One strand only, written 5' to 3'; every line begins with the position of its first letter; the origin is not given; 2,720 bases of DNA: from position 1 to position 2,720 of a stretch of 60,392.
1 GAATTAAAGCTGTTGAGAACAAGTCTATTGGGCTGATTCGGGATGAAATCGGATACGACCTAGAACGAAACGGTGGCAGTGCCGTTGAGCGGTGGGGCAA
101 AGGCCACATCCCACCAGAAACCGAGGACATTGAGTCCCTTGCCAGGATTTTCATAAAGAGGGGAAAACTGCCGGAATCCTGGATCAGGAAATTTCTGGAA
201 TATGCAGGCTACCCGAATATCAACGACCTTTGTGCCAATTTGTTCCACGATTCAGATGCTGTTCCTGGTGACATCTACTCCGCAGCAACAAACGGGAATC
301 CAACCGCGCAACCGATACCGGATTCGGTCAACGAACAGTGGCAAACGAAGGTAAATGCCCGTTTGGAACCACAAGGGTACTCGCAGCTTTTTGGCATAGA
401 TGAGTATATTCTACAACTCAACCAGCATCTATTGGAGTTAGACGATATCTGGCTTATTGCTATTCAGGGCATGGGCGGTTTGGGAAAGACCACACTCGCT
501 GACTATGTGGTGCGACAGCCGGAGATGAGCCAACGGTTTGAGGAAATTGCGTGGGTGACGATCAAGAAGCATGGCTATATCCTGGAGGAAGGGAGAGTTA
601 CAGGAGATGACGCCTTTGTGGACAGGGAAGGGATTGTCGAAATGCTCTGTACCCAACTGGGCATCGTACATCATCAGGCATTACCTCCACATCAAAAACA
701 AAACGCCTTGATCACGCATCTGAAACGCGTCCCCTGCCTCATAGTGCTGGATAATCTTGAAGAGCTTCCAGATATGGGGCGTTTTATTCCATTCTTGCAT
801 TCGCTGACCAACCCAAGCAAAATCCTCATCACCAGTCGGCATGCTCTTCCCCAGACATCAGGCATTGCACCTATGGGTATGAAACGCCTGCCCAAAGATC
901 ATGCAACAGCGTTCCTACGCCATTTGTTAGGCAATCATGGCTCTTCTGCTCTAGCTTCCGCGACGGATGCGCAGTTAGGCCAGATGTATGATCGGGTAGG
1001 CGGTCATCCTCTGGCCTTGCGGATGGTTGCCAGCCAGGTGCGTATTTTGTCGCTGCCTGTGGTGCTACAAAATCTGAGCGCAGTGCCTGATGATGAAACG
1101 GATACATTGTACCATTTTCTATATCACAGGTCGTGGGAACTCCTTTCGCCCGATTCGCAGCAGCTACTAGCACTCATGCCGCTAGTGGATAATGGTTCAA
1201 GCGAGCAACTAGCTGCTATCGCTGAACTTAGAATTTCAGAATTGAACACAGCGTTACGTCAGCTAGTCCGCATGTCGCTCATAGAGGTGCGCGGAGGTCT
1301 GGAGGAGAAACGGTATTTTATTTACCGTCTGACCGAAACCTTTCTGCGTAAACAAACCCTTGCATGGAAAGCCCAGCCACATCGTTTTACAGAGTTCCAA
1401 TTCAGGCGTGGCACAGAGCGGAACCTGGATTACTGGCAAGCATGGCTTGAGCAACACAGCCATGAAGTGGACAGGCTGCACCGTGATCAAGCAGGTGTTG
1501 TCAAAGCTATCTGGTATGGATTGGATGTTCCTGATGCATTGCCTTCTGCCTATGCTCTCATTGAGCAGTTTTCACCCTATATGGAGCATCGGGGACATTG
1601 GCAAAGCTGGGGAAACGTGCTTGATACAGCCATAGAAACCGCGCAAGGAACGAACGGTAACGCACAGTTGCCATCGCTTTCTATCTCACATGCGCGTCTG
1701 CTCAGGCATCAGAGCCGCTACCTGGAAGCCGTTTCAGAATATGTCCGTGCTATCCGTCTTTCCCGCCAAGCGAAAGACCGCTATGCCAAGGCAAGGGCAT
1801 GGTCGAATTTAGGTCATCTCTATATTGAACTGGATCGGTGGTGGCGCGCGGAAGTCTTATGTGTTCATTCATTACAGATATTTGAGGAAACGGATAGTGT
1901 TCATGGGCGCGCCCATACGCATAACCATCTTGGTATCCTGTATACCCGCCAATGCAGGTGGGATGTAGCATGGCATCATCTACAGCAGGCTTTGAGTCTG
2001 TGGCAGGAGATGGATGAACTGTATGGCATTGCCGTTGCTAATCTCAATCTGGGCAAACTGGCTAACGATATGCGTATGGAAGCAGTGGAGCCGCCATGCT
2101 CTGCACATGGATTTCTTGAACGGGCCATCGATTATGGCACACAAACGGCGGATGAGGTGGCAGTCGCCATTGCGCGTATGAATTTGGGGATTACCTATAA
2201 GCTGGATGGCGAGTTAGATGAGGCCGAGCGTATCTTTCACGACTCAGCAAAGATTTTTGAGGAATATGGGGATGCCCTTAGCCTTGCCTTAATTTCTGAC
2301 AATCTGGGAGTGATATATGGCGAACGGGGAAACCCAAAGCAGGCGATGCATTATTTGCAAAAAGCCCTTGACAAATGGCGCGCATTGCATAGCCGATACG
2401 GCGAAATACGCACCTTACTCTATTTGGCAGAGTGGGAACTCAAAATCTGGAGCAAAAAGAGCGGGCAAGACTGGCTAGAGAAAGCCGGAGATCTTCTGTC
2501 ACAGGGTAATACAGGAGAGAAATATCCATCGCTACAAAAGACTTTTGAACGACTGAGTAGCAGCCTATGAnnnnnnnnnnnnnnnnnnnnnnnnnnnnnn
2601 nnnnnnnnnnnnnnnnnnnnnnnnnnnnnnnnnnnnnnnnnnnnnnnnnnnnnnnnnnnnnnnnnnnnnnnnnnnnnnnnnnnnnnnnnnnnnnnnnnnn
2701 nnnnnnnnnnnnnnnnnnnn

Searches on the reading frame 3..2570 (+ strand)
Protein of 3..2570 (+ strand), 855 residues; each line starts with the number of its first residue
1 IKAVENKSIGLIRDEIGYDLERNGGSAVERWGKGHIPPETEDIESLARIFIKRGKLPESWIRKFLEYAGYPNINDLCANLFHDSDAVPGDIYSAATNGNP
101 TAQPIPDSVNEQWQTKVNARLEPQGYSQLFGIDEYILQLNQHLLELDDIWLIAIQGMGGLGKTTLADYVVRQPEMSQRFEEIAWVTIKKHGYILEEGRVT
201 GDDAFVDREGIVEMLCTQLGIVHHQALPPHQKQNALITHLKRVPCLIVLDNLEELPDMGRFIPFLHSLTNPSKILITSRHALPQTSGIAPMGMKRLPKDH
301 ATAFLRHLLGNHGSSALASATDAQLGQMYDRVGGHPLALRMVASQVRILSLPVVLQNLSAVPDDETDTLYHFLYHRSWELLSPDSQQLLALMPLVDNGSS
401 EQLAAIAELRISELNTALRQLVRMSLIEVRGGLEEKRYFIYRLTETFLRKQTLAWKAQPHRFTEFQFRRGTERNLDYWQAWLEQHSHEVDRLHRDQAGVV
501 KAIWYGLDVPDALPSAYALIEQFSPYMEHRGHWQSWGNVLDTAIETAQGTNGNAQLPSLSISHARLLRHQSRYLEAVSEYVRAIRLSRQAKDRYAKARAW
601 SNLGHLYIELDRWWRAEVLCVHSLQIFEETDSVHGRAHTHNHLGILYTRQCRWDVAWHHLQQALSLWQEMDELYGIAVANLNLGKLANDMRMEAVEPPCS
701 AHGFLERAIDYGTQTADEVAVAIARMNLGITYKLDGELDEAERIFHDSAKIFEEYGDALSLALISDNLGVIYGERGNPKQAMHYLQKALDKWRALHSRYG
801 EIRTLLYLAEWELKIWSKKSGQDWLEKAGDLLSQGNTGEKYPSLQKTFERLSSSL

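Call 8: search_protein_families(library=pfam, proteins=[window:3-2570:+], max_evalue=0.01)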
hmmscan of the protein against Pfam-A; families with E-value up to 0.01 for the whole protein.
window:3-2570:+ (855 aa): 15 families
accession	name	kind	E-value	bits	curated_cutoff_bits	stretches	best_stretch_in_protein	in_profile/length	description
PF13424.12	TPR_12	-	2.1e-25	89.2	30.1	4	722-790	3-73/77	Tetratricopeptide repeat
PF00931.28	NB-ARC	-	9.1e-17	61.6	23.5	1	137-345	6-204/248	NB-ARC domain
PF13374.12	TPR_10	-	2.3e-14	53.3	27.5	2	766-796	6-36/42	Tetratricopeptide repeat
PF00515.34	TPR_1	-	6.9e-13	48.3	27.8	1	767-790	6-29/34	Tetratricopeptide repeat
PF07719.23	TPR_2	-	1.1e-10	41.2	27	0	766-790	5-29/34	Tetratricopeptide repeat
PF13181.12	TPR_8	-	1.9e-07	31.2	25.7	0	767-789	6-28/34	Tetratricopeptide repeat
PF13176.12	TPR_7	-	9.8e-07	28.8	27.9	0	726-747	3-24/36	Tetratricopeptide repeat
PF13401.12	AAA_22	-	0.00044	21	27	1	152-271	8-110/130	AAA domain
PF24883.2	NPHP3_N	-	0.00048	20.8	24.8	0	241-279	122-164/164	Nephrocystin 3, N-terminal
PF04079.22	SMC_ScpB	-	0.001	19.1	27.4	1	404-451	101-149/160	Segregation and condensation complex subunit ScpB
PF13428.12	TPR_14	-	0.0014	19.5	23.5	0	768-792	7-31/44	Tetratricopeptide repeat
PF13431.12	TPR_17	-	0.0014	19.2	24.4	0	597-617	13-33/34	Tetratricopeptide repeat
PF14938.12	SNAP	-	0.0015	18.5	25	0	564-671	42-149/282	Soluble NSF attachment protein, SNAP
PF17874.7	TPR_MalT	-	0.0025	17.6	45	0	721-790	39-108/336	MalT-like TPR region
PF24885.1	TPR_NPHP3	-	0.006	16.4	100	0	549-670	91-216/239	Nephrocystin-3 TPR domain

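Call 92: search_protein_families(library=padloc, proteins=[window:3-2570:+], max_evalue=0.001)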
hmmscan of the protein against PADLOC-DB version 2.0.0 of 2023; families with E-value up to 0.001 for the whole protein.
window:3-2570:+ (855 aa): 1 family
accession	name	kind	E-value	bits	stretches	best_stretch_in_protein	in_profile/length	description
PDLC01169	TPR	-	9.8e-08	29.7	1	712-798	139-224/252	TPR repeats containing protein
